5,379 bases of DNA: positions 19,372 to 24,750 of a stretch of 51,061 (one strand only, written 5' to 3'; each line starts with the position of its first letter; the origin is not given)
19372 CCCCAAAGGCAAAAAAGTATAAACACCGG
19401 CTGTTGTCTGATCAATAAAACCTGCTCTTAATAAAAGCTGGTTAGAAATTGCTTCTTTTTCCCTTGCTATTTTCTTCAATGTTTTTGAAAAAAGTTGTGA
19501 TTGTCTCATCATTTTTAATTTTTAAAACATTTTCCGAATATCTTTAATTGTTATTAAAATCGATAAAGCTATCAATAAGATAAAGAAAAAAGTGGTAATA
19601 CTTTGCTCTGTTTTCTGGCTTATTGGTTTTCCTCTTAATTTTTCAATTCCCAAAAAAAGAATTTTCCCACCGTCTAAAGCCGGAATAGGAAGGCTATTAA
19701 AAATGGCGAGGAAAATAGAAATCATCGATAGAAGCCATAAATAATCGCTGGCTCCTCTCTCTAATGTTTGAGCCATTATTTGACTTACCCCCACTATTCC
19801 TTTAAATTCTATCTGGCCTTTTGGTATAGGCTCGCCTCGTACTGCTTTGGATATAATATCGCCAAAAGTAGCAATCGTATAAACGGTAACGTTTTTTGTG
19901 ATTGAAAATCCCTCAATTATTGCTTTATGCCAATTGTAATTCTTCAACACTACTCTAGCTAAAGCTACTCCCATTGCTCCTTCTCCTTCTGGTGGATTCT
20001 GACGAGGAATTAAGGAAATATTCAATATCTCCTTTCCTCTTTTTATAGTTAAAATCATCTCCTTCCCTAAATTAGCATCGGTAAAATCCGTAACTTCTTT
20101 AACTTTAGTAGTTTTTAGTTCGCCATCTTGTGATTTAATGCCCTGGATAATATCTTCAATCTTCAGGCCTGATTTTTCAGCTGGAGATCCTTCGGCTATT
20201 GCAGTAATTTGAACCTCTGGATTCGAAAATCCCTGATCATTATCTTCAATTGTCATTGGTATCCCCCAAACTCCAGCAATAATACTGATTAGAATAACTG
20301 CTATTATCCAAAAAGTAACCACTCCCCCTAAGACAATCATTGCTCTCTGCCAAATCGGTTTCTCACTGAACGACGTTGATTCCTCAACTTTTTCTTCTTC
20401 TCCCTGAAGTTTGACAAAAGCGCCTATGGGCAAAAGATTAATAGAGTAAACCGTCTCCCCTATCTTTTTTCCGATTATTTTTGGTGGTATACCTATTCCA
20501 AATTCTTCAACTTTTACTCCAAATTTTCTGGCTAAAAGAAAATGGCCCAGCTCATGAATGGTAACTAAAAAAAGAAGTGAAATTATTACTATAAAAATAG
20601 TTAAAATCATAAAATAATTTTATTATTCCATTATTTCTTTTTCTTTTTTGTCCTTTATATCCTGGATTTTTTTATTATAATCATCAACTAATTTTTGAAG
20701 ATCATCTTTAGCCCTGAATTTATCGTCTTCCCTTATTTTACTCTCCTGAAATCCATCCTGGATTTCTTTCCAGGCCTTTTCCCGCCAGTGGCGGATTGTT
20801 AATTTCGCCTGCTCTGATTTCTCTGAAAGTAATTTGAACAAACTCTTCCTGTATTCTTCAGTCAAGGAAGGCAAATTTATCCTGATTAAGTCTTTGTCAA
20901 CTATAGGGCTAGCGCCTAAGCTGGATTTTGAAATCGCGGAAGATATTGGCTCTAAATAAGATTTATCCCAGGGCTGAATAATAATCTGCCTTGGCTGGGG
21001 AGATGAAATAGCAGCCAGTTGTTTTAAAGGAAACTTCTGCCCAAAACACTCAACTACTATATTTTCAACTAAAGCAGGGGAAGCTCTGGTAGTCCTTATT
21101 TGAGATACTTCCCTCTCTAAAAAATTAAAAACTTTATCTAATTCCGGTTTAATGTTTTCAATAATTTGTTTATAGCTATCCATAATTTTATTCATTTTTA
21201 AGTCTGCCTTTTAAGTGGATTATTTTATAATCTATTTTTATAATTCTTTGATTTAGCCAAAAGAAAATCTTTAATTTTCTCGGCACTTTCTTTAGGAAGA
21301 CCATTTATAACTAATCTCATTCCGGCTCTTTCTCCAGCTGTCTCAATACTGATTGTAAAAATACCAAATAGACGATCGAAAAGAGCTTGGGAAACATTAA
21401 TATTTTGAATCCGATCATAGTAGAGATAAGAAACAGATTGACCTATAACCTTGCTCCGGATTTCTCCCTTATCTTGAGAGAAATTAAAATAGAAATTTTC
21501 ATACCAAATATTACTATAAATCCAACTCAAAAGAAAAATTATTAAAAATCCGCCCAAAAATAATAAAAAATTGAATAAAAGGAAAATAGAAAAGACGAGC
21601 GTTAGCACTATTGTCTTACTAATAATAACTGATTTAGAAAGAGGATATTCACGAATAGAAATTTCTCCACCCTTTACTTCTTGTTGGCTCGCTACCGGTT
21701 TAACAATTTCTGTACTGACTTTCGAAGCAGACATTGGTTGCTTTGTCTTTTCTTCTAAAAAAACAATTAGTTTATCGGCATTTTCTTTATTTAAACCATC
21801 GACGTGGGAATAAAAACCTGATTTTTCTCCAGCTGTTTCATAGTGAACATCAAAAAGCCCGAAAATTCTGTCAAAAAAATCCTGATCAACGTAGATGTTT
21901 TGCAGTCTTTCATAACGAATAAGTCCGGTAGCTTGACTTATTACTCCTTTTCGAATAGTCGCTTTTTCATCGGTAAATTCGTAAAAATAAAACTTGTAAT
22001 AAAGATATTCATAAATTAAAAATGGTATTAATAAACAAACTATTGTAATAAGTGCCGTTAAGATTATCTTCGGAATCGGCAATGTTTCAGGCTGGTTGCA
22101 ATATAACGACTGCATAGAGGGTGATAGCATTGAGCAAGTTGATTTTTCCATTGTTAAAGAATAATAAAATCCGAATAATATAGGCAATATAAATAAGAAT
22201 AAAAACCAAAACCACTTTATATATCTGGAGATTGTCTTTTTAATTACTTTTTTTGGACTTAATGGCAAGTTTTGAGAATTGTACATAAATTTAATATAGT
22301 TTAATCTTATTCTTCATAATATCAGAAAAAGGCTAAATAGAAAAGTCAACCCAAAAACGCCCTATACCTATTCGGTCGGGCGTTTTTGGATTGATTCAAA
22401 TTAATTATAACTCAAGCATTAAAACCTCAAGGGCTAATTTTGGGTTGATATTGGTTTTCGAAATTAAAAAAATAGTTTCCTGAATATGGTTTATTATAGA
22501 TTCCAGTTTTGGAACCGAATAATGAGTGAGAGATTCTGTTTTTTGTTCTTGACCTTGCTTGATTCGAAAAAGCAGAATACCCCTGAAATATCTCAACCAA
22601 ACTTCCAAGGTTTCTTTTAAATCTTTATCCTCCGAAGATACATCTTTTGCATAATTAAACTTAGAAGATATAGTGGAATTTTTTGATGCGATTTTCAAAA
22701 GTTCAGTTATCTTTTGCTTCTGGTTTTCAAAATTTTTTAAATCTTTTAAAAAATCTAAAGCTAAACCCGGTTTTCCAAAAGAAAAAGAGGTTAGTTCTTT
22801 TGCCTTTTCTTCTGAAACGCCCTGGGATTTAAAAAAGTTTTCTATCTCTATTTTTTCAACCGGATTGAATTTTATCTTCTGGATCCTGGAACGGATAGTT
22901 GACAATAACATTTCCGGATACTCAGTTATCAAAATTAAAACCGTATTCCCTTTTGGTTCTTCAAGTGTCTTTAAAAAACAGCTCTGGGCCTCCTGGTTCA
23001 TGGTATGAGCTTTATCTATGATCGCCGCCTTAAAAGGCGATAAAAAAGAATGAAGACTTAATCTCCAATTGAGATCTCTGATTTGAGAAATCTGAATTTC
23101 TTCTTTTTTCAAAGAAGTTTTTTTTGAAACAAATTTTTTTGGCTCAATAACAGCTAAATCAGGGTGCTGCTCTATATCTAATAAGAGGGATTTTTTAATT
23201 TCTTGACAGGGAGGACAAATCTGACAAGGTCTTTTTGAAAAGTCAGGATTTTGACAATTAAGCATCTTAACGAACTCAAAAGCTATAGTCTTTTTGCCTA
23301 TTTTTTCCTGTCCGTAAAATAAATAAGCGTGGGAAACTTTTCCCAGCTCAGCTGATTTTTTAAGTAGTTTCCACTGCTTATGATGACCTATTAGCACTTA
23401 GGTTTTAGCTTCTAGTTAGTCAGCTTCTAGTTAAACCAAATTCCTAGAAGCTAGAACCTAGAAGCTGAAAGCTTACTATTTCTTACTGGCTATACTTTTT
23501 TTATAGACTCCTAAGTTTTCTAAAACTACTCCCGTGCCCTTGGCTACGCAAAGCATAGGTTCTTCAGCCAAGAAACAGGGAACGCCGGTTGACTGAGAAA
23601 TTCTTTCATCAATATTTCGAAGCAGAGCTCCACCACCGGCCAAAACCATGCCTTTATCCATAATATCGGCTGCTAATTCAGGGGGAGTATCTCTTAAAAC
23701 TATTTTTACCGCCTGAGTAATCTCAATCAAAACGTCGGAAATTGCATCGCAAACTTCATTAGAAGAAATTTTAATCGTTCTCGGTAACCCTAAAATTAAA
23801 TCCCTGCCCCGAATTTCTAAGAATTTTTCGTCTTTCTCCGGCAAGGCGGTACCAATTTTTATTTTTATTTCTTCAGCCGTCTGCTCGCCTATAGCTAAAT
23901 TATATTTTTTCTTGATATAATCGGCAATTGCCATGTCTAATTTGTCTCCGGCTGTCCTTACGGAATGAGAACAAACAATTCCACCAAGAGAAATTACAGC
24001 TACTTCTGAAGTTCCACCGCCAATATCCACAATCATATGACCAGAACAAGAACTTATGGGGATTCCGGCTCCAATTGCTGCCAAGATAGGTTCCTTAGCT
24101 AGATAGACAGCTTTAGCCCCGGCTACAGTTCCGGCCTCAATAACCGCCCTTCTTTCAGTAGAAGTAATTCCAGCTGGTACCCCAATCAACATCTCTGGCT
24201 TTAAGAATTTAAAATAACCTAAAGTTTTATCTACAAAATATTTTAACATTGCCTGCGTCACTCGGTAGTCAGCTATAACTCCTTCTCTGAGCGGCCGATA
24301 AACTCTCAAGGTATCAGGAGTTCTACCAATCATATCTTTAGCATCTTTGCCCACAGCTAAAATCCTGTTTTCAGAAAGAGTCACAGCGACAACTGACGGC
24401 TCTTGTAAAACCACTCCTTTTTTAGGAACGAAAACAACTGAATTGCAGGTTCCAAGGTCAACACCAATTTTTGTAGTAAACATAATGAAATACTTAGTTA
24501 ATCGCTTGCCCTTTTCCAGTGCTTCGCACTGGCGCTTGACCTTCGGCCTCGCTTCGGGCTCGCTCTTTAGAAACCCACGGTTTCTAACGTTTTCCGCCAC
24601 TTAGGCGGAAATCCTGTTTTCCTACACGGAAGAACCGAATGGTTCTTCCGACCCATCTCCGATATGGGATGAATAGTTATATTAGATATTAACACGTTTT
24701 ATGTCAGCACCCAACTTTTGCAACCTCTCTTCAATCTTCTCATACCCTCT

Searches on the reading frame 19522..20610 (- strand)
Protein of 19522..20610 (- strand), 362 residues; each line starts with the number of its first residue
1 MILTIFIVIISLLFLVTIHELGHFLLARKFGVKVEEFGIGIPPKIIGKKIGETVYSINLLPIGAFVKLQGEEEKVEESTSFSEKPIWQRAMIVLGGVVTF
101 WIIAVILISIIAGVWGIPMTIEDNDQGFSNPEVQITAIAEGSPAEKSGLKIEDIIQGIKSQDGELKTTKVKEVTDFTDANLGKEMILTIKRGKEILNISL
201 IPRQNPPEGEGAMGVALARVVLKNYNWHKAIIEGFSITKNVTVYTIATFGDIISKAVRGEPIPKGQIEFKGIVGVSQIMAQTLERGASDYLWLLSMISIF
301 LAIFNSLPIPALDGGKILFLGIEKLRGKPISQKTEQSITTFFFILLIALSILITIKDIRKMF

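Call 34: search_protein_families(library=pfam, proteins=[window:19522-20610:-], max_evalue=0.00001)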
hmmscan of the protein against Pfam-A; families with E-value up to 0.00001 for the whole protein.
window:19522-20610:- (362 aa): 1 family
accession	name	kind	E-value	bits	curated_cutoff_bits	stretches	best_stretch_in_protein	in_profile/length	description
PF02163.28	Peptidase_M50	-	1.5e-53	181.8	27.2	1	8-349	2-221/221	Peptidase family M50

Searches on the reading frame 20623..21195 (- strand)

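Call 34: search_protein_families(library=pfam, proteins=[window:20623-21195:-], max_evalue=0.00001)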
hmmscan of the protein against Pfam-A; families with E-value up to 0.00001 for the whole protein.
window:20623-21195:- (190 aa): 1 family
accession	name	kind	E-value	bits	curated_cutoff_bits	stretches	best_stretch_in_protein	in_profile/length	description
PF01765.24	RRF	-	1.1e-52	178.6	29.7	1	26-189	1-164/164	Ribosome recycling factor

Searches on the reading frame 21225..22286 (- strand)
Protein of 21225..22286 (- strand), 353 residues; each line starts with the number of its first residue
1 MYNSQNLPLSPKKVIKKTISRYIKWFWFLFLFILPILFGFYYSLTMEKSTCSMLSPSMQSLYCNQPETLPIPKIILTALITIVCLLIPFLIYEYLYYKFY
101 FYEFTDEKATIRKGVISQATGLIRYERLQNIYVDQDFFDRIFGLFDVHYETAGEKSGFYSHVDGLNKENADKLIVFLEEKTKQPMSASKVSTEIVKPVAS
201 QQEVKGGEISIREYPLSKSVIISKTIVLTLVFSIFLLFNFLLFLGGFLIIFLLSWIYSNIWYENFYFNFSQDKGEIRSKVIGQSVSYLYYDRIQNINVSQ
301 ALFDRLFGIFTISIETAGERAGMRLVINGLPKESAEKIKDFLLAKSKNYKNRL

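Call 34: search_protein_families(library=pfam, proteins=[window:21225-22286:-], max_evalue=0.00001)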
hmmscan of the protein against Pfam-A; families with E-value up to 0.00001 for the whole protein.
window:21225-22286:- (353 aa): 1 family
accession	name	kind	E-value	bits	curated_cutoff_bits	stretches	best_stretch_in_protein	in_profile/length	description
PF03703.20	bPH_2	-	4.2e-29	101.1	22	2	97-173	1-74/78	Bacterial PH domain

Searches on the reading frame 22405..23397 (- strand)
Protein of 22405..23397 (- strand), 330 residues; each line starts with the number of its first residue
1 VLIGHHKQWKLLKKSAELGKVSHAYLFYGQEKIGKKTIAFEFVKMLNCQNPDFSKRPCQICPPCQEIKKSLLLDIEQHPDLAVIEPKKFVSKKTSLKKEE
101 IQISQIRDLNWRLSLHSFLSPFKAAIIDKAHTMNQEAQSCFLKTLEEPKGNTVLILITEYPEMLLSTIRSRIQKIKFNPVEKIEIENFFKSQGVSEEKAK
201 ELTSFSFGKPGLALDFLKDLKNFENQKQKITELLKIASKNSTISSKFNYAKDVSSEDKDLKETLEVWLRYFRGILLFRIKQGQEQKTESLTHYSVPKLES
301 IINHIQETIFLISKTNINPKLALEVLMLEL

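Call 34: search_protein_families(library=pfam, proteins=[window:22405-23397:-], max_evalue=0.00001)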
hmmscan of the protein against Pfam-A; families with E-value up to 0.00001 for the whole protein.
window:22405-23397:- (330 aa): 1 family
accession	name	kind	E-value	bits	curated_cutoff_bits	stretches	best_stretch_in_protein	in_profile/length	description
PF13177.12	DNA_pol3_delta2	-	3.9e-44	150.9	27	1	5-180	2-160/161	DNA polymerase III, delta subunit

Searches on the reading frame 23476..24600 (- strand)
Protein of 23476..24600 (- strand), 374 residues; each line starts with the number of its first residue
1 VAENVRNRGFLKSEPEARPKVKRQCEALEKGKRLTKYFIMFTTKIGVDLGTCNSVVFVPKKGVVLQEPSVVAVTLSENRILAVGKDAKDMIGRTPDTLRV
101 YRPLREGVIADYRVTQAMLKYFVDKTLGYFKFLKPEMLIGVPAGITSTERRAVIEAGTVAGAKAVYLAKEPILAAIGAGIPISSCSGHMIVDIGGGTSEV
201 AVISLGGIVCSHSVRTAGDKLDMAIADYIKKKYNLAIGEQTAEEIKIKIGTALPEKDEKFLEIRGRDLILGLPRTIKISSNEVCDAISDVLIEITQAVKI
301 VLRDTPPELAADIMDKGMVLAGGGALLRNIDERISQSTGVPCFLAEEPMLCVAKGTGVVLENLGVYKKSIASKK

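Call 34: search_protein_families(library=pfam, proteins=[window:23476-24600:-], max_evalue=0.00001)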
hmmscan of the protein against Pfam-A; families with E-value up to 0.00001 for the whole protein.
window:23476-24600:- (374 aa): 4 families
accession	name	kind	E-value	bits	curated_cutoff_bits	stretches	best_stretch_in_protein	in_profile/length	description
PF06723.19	MreB_Mbl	-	1.7e-133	444.9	27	1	43-364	2-323/327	MreB/Mbl protein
PF00012.26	HSP70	-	8.5e-12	44.5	20.6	1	136-356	135-368/599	Hsp70 protein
PF14450.12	FtsA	-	1.6e-10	41.8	31.8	1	190-352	2-124/127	Cell division protein FtsA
PF00022.25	Actin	-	6.6e-10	38.6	27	1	68-232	31-190/410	Actin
